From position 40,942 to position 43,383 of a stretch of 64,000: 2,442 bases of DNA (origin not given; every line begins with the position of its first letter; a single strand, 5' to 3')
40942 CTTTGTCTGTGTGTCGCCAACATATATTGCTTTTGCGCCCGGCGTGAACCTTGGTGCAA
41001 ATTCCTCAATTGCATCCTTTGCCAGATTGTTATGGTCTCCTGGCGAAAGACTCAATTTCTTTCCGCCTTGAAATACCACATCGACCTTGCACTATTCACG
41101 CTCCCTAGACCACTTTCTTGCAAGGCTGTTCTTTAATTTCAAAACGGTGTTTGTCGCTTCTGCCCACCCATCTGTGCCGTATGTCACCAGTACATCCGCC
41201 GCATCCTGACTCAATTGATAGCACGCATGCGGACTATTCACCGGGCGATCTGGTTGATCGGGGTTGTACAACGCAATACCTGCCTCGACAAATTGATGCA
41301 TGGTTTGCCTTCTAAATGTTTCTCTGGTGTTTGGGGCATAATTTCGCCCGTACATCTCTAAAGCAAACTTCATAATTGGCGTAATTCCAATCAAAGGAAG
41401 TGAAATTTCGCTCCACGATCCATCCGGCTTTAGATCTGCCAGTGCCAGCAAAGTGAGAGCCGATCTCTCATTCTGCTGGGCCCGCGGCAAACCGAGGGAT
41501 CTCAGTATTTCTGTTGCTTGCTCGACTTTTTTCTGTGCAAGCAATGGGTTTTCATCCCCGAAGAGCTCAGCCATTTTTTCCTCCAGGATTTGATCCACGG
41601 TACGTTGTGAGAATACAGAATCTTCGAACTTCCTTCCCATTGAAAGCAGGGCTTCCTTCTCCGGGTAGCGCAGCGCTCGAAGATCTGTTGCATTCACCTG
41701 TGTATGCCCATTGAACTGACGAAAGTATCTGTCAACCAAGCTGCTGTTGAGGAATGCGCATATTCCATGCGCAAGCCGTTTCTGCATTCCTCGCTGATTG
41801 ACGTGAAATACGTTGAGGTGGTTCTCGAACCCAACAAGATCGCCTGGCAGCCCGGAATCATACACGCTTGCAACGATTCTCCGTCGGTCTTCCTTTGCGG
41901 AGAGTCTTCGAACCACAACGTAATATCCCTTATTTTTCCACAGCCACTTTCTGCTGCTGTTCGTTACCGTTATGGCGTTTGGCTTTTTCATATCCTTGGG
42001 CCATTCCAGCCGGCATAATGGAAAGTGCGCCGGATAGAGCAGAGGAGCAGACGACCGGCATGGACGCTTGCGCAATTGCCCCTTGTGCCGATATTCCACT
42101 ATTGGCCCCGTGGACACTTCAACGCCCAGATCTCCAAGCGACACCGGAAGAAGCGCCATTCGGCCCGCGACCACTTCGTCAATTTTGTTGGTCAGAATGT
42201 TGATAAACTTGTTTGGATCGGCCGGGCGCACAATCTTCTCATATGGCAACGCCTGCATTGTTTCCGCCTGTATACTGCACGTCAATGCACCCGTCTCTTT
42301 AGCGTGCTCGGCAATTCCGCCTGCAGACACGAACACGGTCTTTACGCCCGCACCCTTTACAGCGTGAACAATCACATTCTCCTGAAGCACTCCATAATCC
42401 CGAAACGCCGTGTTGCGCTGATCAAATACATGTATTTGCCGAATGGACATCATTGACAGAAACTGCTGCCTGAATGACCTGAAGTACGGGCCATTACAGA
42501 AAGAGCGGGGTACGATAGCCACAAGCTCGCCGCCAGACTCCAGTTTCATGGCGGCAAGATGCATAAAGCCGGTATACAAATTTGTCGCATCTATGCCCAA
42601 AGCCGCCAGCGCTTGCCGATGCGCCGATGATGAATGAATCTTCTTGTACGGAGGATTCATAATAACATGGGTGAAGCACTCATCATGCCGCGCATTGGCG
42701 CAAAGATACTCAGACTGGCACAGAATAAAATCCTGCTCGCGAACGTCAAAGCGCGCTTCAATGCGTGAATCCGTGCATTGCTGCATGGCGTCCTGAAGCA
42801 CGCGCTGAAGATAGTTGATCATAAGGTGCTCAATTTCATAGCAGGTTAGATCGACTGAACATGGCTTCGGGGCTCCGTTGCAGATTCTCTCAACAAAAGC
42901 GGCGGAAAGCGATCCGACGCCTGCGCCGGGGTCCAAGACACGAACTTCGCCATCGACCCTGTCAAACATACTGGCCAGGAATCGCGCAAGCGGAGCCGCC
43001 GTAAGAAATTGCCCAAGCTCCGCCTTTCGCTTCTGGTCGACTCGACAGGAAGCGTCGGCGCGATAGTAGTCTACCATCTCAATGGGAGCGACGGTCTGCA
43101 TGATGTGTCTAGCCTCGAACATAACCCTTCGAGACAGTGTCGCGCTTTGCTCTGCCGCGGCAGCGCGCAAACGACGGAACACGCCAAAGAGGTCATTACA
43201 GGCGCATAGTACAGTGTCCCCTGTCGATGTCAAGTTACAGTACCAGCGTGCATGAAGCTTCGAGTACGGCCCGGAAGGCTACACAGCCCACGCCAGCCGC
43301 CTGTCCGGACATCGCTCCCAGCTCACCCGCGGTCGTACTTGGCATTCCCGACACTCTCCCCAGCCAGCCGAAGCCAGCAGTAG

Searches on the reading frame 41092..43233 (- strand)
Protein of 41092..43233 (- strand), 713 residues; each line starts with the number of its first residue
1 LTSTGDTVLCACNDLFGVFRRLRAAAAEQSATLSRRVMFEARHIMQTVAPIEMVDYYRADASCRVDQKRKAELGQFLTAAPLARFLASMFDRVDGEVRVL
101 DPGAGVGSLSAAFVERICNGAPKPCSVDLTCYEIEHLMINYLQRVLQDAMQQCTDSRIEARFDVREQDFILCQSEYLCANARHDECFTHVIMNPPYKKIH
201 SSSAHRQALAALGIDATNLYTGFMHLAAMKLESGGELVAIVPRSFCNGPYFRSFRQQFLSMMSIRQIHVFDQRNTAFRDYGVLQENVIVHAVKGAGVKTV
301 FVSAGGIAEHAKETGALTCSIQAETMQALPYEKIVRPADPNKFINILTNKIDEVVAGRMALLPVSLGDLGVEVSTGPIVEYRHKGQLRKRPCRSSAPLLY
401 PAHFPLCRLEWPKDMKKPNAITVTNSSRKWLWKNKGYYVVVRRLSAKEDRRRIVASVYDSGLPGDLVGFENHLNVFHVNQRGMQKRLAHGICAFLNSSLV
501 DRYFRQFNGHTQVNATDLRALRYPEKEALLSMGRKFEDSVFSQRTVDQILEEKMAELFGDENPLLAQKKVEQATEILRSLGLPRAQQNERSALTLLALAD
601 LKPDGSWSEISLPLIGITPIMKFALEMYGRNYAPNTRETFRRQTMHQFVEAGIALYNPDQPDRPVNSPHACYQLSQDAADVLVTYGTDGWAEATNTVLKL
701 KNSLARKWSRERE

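Call 6: search_protein_families(library=pfam, proteins=[window:41092-43233:-], max_evalue=0.01)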
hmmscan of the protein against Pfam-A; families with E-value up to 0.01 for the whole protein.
window:41092-43233:- (713 aa): 4 families
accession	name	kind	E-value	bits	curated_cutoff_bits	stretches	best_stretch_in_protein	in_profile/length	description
PF17728.7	BsuBI_PstI_RE_N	-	2.5e-52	176.9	27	1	568-705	2-139/140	BsuBI/PstI restriction endonuclease HTH domain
PF07669.17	Eco57I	-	1e-10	42.4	25.3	1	172-274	68-168/171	Eco57I restriction-modification methylase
PF05175.20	MTS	-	0.00085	19.4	23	0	84-243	21-142/170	Methyltransferase small domain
PF02384.22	N6_Mtase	-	0.0061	16.3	20.4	0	68-236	20-178/311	N-6 DNA Methylase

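Call 7: search_protein_families(library=ncbifam, proteins=[window:41092-43233:-], max_evalue=0.01)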
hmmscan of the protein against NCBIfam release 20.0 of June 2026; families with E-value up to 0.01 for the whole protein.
window:41092-43233:- (713 aa): 2 families
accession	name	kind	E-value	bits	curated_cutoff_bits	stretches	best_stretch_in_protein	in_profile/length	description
TIGR02987.1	met_A_Alw26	exception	3.1e-15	55.9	353.5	2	79-204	9-130/523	Alw26I/Eco31I/Esp3I family type II restriction adenine-specific DNA-methyltransferase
NF033452.1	BREX_1_MTaseX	exception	0.0012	16.8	500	1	172-274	493-597/1210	BREX-1 system adenine-specific DNA-methyltransferase PglX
